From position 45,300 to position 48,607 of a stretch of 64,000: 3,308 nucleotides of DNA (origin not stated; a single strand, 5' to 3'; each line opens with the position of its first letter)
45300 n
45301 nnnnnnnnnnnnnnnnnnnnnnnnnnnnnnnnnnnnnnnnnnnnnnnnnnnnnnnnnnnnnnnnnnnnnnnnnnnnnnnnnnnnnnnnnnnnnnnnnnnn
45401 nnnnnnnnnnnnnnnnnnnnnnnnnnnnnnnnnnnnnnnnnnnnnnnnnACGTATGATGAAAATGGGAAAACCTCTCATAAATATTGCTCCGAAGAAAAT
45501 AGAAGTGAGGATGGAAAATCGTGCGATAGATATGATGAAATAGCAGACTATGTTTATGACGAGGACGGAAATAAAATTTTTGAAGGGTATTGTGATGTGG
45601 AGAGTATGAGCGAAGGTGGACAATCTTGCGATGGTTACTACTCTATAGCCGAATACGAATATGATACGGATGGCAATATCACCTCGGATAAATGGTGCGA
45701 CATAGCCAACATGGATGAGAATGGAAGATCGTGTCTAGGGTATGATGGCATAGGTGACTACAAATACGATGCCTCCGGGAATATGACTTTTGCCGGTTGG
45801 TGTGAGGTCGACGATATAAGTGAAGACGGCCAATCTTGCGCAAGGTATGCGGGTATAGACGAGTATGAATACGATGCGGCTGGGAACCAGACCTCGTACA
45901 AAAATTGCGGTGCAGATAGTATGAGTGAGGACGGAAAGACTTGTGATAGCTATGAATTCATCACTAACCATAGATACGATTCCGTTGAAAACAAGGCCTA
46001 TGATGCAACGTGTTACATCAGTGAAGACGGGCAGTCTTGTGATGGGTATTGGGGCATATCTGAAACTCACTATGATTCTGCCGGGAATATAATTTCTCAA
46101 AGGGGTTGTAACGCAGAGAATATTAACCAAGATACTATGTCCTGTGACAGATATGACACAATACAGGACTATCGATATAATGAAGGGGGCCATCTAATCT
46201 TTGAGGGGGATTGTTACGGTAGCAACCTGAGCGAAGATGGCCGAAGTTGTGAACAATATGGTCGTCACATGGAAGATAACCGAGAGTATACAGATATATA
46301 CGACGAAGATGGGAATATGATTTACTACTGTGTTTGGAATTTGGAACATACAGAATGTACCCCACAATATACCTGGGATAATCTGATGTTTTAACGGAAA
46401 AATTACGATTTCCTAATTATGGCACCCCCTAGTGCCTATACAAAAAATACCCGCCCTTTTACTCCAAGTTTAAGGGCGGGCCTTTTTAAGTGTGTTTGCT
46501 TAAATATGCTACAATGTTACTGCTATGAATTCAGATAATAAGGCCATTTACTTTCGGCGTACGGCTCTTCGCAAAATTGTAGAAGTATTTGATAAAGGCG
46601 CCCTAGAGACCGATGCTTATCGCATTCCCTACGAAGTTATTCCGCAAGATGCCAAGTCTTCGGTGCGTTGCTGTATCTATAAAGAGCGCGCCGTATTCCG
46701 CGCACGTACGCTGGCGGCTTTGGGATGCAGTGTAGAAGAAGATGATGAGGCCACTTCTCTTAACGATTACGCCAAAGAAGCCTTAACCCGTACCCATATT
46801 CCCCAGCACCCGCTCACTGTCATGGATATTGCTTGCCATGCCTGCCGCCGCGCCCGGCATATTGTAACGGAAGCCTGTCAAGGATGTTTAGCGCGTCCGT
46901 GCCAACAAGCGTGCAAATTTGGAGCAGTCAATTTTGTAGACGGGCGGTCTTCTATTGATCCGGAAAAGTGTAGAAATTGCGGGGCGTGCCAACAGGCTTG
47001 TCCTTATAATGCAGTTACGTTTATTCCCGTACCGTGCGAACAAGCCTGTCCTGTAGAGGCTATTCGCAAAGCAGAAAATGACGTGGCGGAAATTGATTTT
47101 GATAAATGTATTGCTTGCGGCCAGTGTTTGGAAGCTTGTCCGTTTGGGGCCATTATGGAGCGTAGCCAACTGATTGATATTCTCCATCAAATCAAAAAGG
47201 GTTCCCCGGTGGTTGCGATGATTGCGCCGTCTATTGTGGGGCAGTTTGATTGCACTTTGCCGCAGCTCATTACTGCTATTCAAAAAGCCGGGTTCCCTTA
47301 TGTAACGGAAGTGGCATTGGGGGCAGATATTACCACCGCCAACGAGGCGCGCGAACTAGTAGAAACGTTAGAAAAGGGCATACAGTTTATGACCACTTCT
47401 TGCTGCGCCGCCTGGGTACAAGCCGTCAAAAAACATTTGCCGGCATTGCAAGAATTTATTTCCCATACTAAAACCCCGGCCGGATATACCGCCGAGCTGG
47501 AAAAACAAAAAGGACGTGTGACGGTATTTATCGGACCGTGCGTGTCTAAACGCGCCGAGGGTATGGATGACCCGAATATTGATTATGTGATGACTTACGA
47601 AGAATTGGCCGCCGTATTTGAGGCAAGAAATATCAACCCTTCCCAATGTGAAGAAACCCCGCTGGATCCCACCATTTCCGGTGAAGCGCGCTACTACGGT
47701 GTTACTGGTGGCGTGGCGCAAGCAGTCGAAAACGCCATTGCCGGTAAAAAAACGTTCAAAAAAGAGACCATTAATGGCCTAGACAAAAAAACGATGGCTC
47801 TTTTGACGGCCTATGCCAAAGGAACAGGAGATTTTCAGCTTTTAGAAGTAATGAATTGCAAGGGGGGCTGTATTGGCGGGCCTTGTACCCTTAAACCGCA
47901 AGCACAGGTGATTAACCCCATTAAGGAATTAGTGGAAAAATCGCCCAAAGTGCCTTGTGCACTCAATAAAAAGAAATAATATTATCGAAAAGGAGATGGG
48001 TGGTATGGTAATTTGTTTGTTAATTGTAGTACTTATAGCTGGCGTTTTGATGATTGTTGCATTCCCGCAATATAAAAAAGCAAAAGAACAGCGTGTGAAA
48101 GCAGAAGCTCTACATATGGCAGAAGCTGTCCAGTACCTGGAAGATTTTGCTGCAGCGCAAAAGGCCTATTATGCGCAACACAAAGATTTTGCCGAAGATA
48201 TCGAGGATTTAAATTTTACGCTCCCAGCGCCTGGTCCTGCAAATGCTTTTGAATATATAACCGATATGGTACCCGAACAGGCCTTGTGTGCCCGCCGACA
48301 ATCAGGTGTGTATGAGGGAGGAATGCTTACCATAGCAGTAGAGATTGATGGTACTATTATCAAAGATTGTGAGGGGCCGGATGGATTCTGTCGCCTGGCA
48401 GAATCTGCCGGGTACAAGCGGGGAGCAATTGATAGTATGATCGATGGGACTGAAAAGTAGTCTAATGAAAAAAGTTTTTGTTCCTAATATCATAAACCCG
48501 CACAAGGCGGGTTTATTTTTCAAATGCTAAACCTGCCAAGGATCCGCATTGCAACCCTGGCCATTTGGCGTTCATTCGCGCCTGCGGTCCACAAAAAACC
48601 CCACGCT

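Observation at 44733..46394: Type IV pilin fused to a tandem Cys-bridged YD-like repeat domain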

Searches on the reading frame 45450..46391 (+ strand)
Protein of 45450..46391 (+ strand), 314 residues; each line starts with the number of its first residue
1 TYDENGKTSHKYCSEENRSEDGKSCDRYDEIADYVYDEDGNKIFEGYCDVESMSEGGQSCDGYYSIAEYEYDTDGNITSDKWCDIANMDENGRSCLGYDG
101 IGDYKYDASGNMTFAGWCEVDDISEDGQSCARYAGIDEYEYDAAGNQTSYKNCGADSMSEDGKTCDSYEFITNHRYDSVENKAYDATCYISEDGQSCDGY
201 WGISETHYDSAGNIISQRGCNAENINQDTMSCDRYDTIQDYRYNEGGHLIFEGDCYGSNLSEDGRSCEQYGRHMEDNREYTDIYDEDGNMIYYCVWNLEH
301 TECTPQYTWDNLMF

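Call 46: search_protein_representatives(protein=window:45450-46391:+)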
Query: 314 residues. Proteins with E-value up to 0.001 (for the whole library): 30; up to 1e-10: 18; up to 1e-30: 3. The best 30 are listed.
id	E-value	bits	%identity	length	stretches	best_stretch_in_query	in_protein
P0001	1.1e-211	718.6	100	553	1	1-314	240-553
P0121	5.8e-38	147.5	32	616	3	103-277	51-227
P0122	1.0e-35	140.1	37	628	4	1-183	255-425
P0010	2.3e-23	99.5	37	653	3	1-197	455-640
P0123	7.5e-17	78.1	36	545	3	35-222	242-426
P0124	1.8e-16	76.9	43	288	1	1-149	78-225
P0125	3.3e-16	76.0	47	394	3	2-154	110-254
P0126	5.4e-16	75.3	36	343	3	2-167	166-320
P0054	2.6e-15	73.0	34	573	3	58-236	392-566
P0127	6.8e-15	71.7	36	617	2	2-283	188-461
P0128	1.1e-14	71.0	37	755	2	1-236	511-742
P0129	1.7e-14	70.3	39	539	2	2-168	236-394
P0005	2.8e-14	69.6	38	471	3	88-178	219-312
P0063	1.0e-13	67.8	39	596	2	20-225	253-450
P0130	1.2e-13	67.6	40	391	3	57-188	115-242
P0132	4.1e-12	62.5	34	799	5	20-142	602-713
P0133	6.8e-10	55.2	35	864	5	1-198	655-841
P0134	5.9e-09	52.1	31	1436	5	69-187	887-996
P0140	4.0e-04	36.3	36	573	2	2-158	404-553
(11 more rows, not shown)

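Call 51: find_encoding_contigs(protein=P0121, flank=8000, max_places=2)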
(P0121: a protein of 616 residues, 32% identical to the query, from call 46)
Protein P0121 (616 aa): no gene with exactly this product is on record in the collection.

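Call 56: search_protein_families(library=pfam, proteins=[P0121, P0122, P0132, P0140, P0134, P0133, P0128], max_evalue=0.001)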
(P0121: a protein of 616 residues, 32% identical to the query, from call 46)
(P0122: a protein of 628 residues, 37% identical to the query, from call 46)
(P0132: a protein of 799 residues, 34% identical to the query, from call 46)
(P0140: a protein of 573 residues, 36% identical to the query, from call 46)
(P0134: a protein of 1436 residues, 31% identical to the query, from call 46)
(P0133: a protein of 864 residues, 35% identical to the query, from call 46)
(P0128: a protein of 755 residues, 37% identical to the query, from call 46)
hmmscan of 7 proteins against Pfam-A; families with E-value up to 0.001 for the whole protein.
P0121 (616 aa): 1 family
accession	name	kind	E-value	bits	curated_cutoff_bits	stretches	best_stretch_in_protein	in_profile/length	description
PF05593.20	RHS_repeat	-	1.1e-11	45.3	22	0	481-498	18-35/38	RHS Repeat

P0122 (628 aa): 1 family
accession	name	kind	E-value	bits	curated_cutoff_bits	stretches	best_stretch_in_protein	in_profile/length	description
PF05593.20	RHS_repeat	-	1.8e-13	51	22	1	357-390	1-31/38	RHS Repeat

P0132 (799 aa): 2 families
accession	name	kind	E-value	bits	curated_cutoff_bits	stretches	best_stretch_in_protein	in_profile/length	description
PF05593.20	RHS_repeat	-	6.5e-18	65.1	22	0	633-659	1-31/38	RHS Repeat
PF07963.17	N_methyl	-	1.2e-07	31.4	21.2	1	4-27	2-25/27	Prokaryotic N-terminal methylation motif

P0140 (573 aa): 3 families
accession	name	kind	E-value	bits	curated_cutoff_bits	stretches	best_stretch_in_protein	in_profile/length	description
PF07963.17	N_methyl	-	1.2e-07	31.5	21.2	1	4-28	3-27/27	Prokaryotic N-terminal methylation motif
PF05593.20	RHS_repeat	-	2.4e-07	31.4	22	0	304-346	1-30/38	RHS Repeat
PF23409.1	Beta-prop_EML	-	0.00053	20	88.2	0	479-547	129-193/267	Echinoderm microtubule-associated protein first beta-propeller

P0134 (1436 aa): 6 families
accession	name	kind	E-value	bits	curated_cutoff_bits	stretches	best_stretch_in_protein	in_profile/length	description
PF00069.31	Pkinase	-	7.7e-40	137.4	31.7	1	378-639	2-213/263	Protein kinase domain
PF07714.23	PK_Tyr_Ser-Thr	-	6.8e-28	98.1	23.1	1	379-670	3-249/258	Protein tyrosine and serine/threonine kinase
PF05593.20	RHS_repeat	-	1.9e-14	54.1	22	0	890-930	2-31/38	RHS Repeat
PF01636.29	APH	-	1.2e-07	32.2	23.2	1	401-569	21-201/239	Phosphotransferase enzyme family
PF17667.7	Pkinase_fungal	-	4.3e-06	26.1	24.1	1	518-595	287-367/387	Fungal protein kinase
PF03109.22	ABC1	-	0.00011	21.9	22.9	0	530-570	180-219/244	ABC1 atypical kinase-like domain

P0133 (864 aa): 3 families
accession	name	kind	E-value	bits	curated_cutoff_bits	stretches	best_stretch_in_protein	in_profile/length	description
PF07963.17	N_methyl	-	5.3e-06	26.2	21.2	1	2-25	4-27/27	Prokaryotic N-terminal methylation motif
PF07661.19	MORN_2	-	2.1e-05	24.6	29.6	0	687-698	6-17/22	MORN repeat variant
PF05593.20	RHS_repeat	-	0.00031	21.5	22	0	424-471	1-33/38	RHS Repeat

P0128 (755 aa): 2 families
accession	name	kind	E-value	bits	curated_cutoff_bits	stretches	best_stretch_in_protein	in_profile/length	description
PF05593.20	RHS_repeat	-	6.9e-08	33.1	22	0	612-625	17-30/38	RHS Repeat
PF07963.17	N_methyl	-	2.2e-06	27.4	21.2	1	6-28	4-26/27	Prokaryotic N-terminal methylation motif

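Call 72: find_homologous_proteins(query=P0121, max_evalue=0.00001)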
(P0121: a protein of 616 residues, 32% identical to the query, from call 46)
Query P0121 (616 aa): 3 proteins with E <= 0.00001 among 6779 candidates.
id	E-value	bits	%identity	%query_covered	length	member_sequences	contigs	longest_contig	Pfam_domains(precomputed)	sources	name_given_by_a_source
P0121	0.0e+0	1435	100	100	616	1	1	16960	PF05593.20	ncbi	-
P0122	1.7e-95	339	37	92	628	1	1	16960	PF05593.20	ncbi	-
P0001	2.1e-31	128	31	46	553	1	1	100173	PF07963.18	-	-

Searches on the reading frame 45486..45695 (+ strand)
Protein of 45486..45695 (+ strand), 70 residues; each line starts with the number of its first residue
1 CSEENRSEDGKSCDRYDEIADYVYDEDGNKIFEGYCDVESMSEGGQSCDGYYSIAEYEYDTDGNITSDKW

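Call 71: find_homologous_proteins(query=A3, max_evalue=0.00001)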
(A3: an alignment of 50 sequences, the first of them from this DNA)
Query A3 (50 sequences) (70 aa, profile of the alignment): 1 proteins with E <= 0.00001 among 560 candidates.
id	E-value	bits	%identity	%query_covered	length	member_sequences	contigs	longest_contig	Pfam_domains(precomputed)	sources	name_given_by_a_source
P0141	6.7e-24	102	40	61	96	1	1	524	-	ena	-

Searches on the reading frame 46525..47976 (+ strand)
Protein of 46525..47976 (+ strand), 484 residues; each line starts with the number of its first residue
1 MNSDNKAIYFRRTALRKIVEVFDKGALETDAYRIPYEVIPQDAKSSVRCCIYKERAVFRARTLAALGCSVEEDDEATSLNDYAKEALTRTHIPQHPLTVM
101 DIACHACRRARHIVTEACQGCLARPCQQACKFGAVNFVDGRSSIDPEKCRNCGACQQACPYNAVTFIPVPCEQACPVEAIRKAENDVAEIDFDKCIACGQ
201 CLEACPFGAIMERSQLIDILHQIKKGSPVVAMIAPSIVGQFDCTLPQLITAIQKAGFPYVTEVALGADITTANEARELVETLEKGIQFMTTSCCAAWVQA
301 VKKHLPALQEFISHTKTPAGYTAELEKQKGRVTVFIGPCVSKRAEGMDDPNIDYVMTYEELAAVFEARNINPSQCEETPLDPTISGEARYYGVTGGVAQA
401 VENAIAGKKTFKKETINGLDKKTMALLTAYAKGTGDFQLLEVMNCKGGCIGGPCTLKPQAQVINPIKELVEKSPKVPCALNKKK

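Call 23: search_protein_families(library=pfam, proteins=[window:46525-47976:+], max_evalue=0.001)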
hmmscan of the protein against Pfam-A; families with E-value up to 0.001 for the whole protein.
window:46525-47976:+ (484 aa): 13 families
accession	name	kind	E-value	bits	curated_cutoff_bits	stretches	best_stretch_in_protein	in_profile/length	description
PF02906.19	Fe_hyd_lg_C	-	1.2e-54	185.9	22.1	1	228-453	2-245/245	Iron only hydrogenase large subunit, C-terminal domain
PF00037.32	Fer4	-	5.3e-17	61.3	21.1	2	189-210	2-23/24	4Fe-4S binding domain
PF12838.12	Fer4_7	-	2.1e-12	47.7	27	2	171-209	8-52/52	4Fe-4S dicluster domain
PF25160.1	LdpA_Fe-S-bd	-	9.7e-12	44.9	27.6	1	169-215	7-48/49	LdpA Fe-S cluster-binding domain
PF12837.12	Fer4_6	-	8.9e-11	41.6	25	2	187-210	1-24/24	4Fe-4S binding domain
PF13187.11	Fer4_9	-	3.1e-10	40.4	27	2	171-210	8-52/52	4Fe-4S dicluster domain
PF12797.12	Fer4_2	-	7.1e-10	38.6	24.5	2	143-161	4-22/22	4Fe-4S binding domain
PF13237.11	Fer4_10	-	1.3e-08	35.1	25.5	3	171-206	15-53/53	4Fe-4S dicluster domain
PF14697.11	Fer4_21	-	7.9e-08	32.8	35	1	171-210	14-57/59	4Fe-4S dicluster domain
PF12800.12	Fer4_4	-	1.3e-05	25.6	24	1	193-208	2-17/17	4Fe-4S binding domain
PF12798.12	Fer4_3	-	5.5e-05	24.1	27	0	149-163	1-15/15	4Fe-4S binding domain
PF13484.11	Fer4_16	-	8.5e-05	23.7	30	1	194-215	1-22/66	4Fe-4S double cluster binding domain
PF13183.11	Fer4_8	-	0.0001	23.2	27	0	147-208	3-67/68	4Fe-4S dicluster domain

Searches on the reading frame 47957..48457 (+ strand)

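Call 23: search_protein_families(library=pfam, proteins=[window:47957-48457:+], max_evalue=0.001)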
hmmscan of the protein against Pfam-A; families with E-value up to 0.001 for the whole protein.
window:47957-48457:+ (167 aa): 1 family
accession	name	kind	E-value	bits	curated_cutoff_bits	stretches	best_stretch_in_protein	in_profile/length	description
PF16734.10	Pilin_GH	-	9.4e-06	26.5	28.9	1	55-103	2-46/114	Type IV pilin-like G and H, putative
